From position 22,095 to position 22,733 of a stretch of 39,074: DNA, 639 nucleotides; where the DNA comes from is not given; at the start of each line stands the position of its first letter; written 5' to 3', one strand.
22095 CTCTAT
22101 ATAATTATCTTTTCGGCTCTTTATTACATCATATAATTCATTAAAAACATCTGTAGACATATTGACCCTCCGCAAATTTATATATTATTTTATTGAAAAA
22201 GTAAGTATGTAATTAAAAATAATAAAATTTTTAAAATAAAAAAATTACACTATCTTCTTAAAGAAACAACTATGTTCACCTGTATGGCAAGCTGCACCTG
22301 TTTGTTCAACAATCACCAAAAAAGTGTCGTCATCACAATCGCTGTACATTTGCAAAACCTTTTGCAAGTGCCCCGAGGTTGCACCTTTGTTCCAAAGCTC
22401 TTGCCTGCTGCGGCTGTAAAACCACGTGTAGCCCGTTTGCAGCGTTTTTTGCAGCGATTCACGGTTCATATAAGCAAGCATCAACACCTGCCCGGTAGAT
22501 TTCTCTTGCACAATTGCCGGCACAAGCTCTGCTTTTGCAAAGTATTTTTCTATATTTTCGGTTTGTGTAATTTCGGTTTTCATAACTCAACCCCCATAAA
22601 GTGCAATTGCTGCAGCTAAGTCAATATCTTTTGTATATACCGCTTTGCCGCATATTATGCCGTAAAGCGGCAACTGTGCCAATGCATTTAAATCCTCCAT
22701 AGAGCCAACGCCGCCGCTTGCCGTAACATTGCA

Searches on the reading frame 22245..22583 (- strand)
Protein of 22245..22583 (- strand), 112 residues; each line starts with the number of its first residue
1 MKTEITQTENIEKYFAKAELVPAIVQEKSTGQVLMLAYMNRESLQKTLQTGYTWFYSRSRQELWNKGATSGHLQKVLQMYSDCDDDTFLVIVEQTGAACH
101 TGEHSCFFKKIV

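Call 21: search_protein_families(library=pfam, proteins=[window:22245-22583:-], max_evalue=0.001)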
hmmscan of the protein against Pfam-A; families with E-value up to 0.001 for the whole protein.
window:22245-22583:- (112 aa): 2 families
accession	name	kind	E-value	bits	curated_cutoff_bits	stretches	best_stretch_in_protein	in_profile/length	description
PF01502.23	PRA-CH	-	2.6e-36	123.8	27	1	35-108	1-74/74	Phosphoribosyl-AMP cyclohydrolase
PF11580.13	DUF3239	-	0.00023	21.9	25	1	8-45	3-40/125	Protein of unknown function (DUF3239)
